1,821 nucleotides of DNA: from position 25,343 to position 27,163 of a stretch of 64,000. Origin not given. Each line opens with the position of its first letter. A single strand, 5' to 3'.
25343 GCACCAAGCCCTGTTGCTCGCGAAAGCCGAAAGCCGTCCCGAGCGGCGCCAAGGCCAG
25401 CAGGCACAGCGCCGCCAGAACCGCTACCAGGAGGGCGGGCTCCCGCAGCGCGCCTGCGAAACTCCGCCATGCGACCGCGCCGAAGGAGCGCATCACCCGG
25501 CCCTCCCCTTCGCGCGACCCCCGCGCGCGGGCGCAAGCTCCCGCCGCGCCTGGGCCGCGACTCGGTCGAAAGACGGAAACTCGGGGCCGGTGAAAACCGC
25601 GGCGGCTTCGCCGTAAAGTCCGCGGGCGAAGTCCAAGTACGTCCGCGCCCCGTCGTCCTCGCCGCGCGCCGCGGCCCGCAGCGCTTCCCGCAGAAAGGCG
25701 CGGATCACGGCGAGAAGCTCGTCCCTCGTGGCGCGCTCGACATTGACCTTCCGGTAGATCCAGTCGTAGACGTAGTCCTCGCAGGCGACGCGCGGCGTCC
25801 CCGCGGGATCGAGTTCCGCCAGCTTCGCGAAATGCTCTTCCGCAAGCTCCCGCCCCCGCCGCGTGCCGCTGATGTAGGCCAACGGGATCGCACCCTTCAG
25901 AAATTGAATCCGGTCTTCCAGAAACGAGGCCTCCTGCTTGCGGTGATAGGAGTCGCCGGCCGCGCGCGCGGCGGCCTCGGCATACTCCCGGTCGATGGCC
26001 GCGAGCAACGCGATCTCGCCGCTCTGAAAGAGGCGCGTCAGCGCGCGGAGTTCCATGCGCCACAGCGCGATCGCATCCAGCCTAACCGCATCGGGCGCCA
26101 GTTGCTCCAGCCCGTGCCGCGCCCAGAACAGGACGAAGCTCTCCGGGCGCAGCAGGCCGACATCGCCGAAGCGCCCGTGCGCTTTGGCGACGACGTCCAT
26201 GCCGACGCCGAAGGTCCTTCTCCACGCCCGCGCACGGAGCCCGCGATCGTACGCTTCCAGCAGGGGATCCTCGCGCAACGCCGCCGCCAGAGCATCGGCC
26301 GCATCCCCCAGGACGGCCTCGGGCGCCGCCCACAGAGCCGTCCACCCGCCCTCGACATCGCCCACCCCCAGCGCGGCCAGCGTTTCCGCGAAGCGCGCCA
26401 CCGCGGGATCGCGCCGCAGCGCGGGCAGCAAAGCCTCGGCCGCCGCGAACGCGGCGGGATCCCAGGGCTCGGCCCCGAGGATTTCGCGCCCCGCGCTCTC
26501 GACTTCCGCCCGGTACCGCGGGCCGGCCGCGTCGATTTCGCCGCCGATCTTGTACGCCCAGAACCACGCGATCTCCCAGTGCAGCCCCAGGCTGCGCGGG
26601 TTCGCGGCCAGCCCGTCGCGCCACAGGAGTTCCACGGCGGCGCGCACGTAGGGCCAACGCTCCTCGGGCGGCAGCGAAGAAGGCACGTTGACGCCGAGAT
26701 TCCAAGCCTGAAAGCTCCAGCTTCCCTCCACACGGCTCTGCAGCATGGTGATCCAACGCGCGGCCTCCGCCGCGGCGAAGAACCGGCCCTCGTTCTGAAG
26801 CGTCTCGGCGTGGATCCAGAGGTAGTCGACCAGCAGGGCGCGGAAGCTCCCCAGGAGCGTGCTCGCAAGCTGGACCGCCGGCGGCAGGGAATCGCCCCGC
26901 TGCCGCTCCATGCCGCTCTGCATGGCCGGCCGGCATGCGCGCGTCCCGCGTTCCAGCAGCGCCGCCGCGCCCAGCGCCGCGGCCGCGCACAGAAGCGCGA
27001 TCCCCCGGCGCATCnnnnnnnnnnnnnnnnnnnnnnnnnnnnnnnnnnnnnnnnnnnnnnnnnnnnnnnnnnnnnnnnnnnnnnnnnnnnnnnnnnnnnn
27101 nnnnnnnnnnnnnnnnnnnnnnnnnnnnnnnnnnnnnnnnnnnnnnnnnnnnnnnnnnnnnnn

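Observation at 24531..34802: Eight-gene translationally coupled membrane operon: SPFH trio, HMA-less P-type ATPase, NosF/NosY-like ABC module and an orphan exported protein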

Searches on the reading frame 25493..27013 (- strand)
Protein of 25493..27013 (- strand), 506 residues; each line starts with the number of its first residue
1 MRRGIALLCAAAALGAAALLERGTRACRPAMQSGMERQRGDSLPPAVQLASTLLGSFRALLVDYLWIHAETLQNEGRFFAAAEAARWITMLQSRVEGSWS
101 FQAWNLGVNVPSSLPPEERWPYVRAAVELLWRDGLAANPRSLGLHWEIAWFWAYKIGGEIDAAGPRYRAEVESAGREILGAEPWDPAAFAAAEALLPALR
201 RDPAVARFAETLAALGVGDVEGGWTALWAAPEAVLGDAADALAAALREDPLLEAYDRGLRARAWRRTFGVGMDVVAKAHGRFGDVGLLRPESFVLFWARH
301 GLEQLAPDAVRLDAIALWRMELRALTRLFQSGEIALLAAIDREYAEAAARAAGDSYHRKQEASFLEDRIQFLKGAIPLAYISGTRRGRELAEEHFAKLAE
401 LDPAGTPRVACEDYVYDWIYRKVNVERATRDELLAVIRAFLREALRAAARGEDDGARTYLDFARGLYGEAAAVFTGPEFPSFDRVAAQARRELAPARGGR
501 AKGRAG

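Call 4: search_protein_families(library=pfam, proteins=[window:25493-27013:-], max_evalue=0.01)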
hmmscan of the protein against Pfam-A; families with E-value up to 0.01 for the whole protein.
window:25493-27013:- (506 aa): 0 families

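Call 5: search_protein_families(library=ncbifam, proteins=[window:25493-27013:-], max_evalue=0.01)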
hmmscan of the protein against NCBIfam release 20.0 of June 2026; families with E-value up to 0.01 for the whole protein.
window:25493-27013:- (506 aa): 0 families

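Call 10: find_homologous_proteins(query=window:25493-27013:-)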
Query window:25493-27013:- (506 aa): 7 proteins with E <= 0.001 among 8000 candidates.
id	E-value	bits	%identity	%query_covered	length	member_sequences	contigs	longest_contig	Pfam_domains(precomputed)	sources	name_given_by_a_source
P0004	0.0e+0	1103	100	100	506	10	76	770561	-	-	-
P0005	1.7e-209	715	68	100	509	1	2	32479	-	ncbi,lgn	-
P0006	1.2e-154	534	54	93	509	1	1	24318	-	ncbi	-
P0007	5.1e-129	449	49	99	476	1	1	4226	-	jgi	jgi:hypothetical protein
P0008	1.5e-121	425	49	93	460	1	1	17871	-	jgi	jgi:hypothetical protein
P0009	1.3e-120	422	50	91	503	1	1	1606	-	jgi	jgi:hypothetical protein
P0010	1.1e-27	115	43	28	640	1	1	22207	-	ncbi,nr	ncbi:MAG: hypothetical protein EBZ59_01115 [Planctomycetia bacterium]|nr:hypothetical protein [Planc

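Call 11: find_encoding_contigs(protein=P0006, flank=10000, max_places=2)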
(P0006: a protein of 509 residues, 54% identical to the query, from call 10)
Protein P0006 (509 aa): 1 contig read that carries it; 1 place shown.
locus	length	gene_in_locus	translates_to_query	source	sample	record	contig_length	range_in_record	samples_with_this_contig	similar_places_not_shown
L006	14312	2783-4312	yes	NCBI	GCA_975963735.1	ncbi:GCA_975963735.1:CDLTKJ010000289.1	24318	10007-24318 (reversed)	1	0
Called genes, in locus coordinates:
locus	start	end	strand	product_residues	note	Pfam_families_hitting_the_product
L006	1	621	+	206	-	?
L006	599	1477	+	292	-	PF00005:ABC_tran, PF13304:AAA_21 (weak)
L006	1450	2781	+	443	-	PF12730:ABC2_membrane_4 (weak)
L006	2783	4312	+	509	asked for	-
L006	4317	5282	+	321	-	-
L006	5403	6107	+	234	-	PF10670:DUF4198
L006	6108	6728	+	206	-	PF01891:CbiM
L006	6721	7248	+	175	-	PF11974:bMG3, PF13620:CarboxypepD_reg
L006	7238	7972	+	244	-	PF02361:CbiQ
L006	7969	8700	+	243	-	PF00005:ABC_tran, PF13304:AAA_21 (weak)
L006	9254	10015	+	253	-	-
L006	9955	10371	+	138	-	-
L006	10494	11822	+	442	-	PF13360:PQQ_2, PF13570:Beta-prop_ACSF4, PF13360:PQQ_2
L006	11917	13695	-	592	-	PF13428:TPR_14 (faint), PF00515:TPR_1 (faint), PF07719:TPR_2 (faint), PF12895:ANAPC3 (faint), PF13174:TPR_6 (faint), PF13432:TPR_16 (weak), PF14559:TPR_19 (weak), PF13485:Peptidase_MA_2, +1 more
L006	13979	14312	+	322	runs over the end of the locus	PF16745:RsgA_N (weak), PF03193:RsgA_GTPase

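Call 12: find_encoding_contigs(protein=P0008, flank=10000, max_places=2)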
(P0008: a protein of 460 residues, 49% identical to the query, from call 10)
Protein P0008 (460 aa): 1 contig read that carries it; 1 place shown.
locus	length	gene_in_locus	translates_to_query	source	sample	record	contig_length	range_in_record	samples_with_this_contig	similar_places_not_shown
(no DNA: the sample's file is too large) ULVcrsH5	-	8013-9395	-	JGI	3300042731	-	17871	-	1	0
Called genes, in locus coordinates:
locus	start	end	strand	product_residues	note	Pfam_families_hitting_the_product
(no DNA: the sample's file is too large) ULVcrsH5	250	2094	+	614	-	PF01145:Band_7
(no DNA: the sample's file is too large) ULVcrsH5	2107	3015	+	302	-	PF01145:Band_7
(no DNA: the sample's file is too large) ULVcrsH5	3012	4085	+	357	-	PF01145:Band_7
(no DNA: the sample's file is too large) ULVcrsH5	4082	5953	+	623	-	PF00122:E1-E2_ATPase, PF00702:Hydrolase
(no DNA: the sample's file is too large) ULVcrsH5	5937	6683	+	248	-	PF00005:ABC_tran, PF13304:AAA_21 (weak)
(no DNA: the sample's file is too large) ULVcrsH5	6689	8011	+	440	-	-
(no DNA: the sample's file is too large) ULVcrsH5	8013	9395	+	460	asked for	-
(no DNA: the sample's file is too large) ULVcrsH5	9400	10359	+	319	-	-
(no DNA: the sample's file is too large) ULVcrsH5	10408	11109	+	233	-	PF10670:DUF4198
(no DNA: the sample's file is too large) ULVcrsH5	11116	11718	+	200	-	PF01891:CbiM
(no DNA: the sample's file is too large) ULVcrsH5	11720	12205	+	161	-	PF13620:CarboxypepD_reg (weak)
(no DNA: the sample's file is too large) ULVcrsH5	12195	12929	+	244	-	PF02361:CbiQ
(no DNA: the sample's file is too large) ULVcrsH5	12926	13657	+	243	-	PF00005:ABC_tran, PF13304:AAA_21 (weak)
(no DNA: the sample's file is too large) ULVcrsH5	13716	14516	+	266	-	-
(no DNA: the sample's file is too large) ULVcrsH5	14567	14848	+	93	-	-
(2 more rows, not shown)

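Call 13: find_encoding_contigs(protein=P0010, flank=10000, max_places=2)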
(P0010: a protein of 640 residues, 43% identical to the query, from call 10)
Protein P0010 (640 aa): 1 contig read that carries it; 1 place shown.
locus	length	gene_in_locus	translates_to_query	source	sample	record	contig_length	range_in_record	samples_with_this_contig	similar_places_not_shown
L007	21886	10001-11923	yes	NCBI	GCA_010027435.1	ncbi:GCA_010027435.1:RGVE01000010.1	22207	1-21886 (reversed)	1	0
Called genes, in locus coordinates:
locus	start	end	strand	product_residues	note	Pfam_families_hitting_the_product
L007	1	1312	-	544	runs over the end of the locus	?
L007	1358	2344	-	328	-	PF12679:ABC2_membrane_2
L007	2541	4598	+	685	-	PF01145:Band_7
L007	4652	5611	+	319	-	PF01145:Band_7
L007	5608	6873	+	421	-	PF01145:Band_7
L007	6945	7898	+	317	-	PF00005:ABC_tran, PF13304:AAA_21 (weak)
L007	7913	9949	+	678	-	PF12679:ABC2_membrane_2 (weak)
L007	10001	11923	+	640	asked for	-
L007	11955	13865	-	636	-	PF13428:TPR_14 (faint), PF13431:TPR_17 (faint), PF07719:TPR_2 (faint), PF23914:TPR_CcmH_CycH (weak), PF13414:TPR_11 (faint), PF00515:TPR_1 (faint), PF13432:TPR_16, PF14559:TPR_19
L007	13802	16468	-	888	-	-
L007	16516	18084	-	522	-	PF01266:DAO (weak), PF01494:FAD_binding_3 (weak), PF01593:Amino_oxidase, PF01946:Thi4 (weak), PF07992:Pyr_redox_2 (faint), PF13450:NAD_binding_8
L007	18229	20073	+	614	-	PF00437:T2SSE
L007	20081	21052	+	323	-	PF02674:Colicin_V (weak)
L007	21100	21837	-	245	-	-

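Call 15: find_related_loci(query=A1, collection=genome_contigs, flank=10000)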
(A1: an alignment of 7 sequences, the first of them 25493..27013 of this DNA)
Query A1 (506 aa) in genome_contigs; peptide patterns used: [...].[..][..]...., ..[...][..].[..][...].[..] (x = any residue, [..] = any of these).
182 stretches matched a pattern; 124 encode a relative of the query (tblastn E <= 1e-3); the best 80 are kept; 80 distinct loci.
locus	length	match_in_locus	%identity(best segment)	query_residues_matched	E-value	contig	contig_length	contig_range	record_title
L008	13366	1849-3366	87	1-506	0e+0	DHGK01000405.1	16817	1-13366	MAG TPA_asm: Planctomycetes bacterium UBA4800 UBA4800_contig_71912, whole genome shotgun sequence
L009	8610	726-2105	46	44-506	2e-117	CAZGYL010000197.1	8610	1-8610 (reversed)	MAG TPA_asm: uncultured Planctomycetia bacterium isolate binchicken_co6_198 genome assembly, contig: NODE_10422_length_8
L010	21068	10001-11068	29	5-339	9e-46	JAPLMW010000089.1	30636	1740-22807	MAG: Phycisphaerae bacterium isolate LacPavin_0920_SED3_MAG_44_51 LacPavin_0920_SED3_scaffold_209089, whole genome shotg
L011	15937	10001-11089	28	1-339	1e-44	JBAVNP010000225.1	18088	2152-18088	MAG: Sedimentisphaerales bacterium isolate MFD03833_ilm_asm_bin2 k127_173324, whole genome shotgun sequence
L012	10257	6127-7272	27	1-365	8e-42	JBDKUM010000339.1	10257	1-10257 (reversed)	MAG: Phycisphaerales bacterium isolate 8_bin.133 c_000001542960, whole genome shotgun sequence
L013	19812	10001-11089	27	1-339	9e-41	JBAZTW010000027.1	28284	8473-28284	MAG: Phycisphaerae bacterium isolate SO_2017_GW1_212 NODE_6996_length_28284_cov_1.330113_OW334_2017, whole genome shotgu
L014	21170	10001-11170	26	1-372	3e-40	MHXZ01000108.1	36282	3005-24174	MAG: Planctomycetes bacterium GWF2_41_51 gwf2_scaffold_6121, whole genome shotgun sequence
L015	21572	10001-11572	27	2-476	3e-38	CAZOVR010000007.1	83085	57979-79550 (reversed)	MAG TPA_asm: uncultured Pirellulales bacterium isolate SRP214966_co5_136 genome assembly, contig: NODE_90_length_83085_c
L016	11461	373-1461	26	1-339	2e-37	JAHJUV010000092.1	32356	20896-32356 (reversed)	MAG: Planctomycetota bacterium isolate OSL_A.mb.29 OSL_A.mb.29_k141_120875, whole genome shotgun sequence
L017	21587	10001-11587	26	5-473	2e-37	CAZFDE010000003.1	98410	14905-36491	MAG TPA_asm: uncultured Pirellulales bacterium isolate SRP141376_co4_307 genome assembly, contig: NODE_333_length_98410_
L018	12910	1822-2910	27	1-339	5e-37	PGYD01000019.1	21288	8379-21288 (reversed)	MAG: Planctomycetes bacterium HGW-Planctomycetes-1 bjp_ig2158_scaffold_939, whole genome shotgun sequence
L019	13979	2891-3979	26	1-339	3e-37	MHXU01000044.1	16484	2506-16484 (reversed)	MAG: Planctomycetes bacterium GWC2_45_44 gwc2_scaffold_17486, whole genome shotgun sequence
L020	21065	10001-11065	27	8-339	5e-37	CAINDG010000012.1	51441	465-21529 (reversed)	MAG: uncultured planctomycete isolate A14_bin-1425 genome assembly, contig: bin-1425:12/54, whole genome shotgun sequenc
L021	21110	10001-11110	28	1-345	7e-37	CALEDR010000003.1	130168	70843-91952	MAG: uncultured Phycisphaerae bacterium isolate N1_Bin_MAXBIN__136_1 genome assembly, contig: c_000001057569, whole geno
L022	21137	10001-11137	27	3-358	9e-37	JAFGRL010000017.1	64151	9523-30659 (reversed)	MAG: Sedimentisphaerales bacterium isolate Zod_Metabat.827 k87_983379, whole genome shotgun sequence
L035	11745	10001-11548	27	5-467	2e-33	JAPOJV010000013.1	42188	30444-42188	MAG: bacterium isolate bin72 k141_994411_length_42188_cov_27.0000, whole genome shotgun sequence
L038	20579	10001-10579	38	5-200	7e-33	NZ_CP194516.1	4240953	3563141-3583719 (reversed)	Poriferisphaera sp. WC338 chromosome, complete genome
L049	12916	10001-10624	35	2-207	3e-31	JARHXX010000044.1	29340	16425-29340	Kiritimatiellaeota bacterium B1221 scaffold_44_length=29341, whole genome shotgun sequence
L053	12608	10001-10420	42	40-179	7e-31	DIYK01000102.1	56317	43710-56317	MAG TPA_asm: Verrucomicrobia bacterium UBA6056 UBA6056_contig_854, whole genome shotgun sequence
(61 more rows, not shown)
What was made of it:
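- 25493..27013 (-): G7: 506-aa orphan. N-terminal TM helix, a second conserved helix with invariant F57 R58 D63 W66, then an all-alpha solenoid. It defines a family seen here only in PVC bacteria. All named records among the 80 genome loci are PVC (call 15).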

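Call 34: search_protein_families(library=pfam, alignment_id=A3, max_evalue=0.01)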
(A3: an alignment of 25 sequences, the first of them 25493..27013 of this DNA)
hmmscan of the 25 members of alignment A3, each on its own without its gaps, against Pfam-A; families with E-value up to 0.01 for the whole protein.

A. member 1, window:25493-27013:- (506 aa): 0 families

B. families by the number of members that match (of 25 scanned): 3 families
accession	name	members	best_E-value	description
PF13428.12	TPR_14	2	0.0044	Tetratricopeptide repeat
PF09534.15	Trp_oprn_chp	1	0.005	Tryptophan-associated transmembrane protein (Trp_oprn_chp)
PF13431.12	TPR_17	1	0.009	Tetratricopeptide repeat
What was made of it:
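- On TPR / alpha-solenoid repeat proteins (for G7): Only 2 of 25 orthologues (TPR_14) and 1 (TPR_17) give weak TPR hits (call 34).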

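Call 35: search_solved_structures(query=A3, max_evalue=1)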
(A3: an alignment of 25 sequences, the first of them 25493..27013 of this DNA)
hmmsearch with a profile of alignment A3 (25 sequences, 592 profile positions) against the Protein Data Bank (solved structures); distinct sequences matched with E-value up to 1: 1.
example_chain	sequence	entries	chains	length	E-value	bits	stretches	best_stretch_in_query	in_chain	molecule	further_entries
3am3_A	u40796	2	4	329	0.38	12.7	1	427-487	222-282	Enoyl-ACP reductase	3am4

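Call 45: search_protein_families(library=pfam, proteins=[L049:472-2682:+, L049:3807-5012:-, L049:5763-6602:+, L049:6599-7609:+, L049:11827-12615:+, L053:4136-5602:+, L053:5744-6583:+, L053:6580-7581:+, L053:11215-12414:+, L053:3546-4115:+], max_evalue=0.001)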
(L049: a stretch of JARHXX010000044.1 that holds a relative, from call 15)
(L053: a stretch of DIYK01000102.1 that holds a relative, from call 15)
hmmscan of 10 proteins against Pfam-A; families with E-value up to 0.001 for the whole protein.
L049:472-2682:+ (736 aa): 2 families
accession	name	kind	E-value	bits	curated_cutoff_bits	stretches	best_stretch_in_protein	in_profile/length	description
PF03968.19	LptD_N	-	9.1e-07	29.5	20.4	1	28-76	1-54/113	LptA/(LptD N-terminal domain) LPS transport protein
PF13100.11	OstA_2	-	0.00043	20.4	21.2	0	32-99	41-109/158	OstA-like protein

L049:3807-5012:- (401 aa): 1 family
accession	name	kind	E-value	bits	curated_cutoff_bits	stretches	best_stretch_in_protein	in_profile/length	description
PF00275.25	EPSP_synthase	-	2.8e-75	254.1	22.8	1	62-397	82-417/417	EPSP synthase (3-phosphoshikimate 1-carboxyvinyltransferase)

L049:5763-6602:+ (279 aa): 2 families
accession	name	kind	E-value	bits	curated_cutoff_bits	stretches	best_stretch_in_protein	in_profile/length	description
PF01694.28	Rhomboid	-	3.6e-26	92.5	22.6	1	44-184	2-139/143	Rhomboid domain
PF20216.3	DUF6576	-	5.6e-09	36.4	27.3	1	232-273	6-46/47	Family of unknown function (DUF6576)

L049:6599-7609:+ (336 aa): 2 families
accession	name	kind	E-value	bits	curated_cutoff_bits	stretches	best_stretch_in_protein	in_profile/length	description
PF12679.13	ABC2_membrane_2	-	1.4e-07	31.5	27.2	1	59-153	73-165/283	ABC-2 family transporter protein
PF12698.13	ABC2_membrane_3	-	0.00029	20.5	31.6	1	60-193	166-297/347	ABC-2 family transporter protein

L049:11827-12615:+ (262 aa): 0 families

L053:4136-5602:+ (488 aa): 3 families
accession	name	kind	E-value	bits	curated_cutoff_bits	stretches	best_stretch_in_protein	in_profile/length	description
PF02335.20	Cytochrom_C552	-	6.6e-116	388.3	24.1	1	55-475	1-388/438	Cytochrome c552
PF14522.11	Cytochrome_C7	-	4.2e-07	30.1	24.8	0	324-371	5-50/67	Cytochrome c7 and related cytochrome c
PF22113.1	Mtrc-MtrF_II-IV_dom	-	0.00052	20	30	0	129-199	111-168/176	Outer membrane cytochrome MtrC/MtrF-like, domains II/IV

L053:5744-6583:+ (279 aa): 2 families
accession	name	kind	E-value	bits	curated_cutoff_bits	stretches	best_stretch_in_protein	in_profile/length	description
PF01694.28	Rhomboid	-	4.3e-24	85.8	22.6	1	42-183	2-140/143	Rhomboid domain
PF20216.3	DUF6576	-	6.2e-10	39.5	27.3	1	235-272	10-47/47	Family of unknown function (DUF6576)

L053:6580-7581:+ (333 aa): 1 family
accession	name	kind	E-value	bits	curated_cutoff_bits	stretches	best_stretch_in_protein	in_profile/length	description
PF12679.13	ABC2_membrane_2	-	8.1e-07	29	27.2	1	59-188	74-205/283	ABC-2 family transporter protein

L053:11215-12414:+ (399 aa): 2 families
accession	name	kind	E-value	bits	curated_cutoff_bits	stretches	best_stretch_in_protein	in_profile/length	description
PF16653.10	Sacchrp_dh_C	-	2.9e-45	155.9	31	1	137-383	1-265/265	Saccharopine dehydrogenase C-terminal domain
PF03435.24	Sacchrp_dh_NADP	-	1.8e-31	109.6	25.1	1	4-133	1-129/129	Saccharopine dehydrogenase NADP binding domain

L053:3546-4115:+ (189 aa): 1 family
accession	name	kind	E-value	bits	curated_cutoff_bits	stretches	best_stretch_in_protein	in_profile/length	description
PF03264.19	Cytochrom_NNT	-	2.5e-14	53.8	24.1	1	25-172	6-172/174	NapC/NirT cytochrome c family, N-terminal region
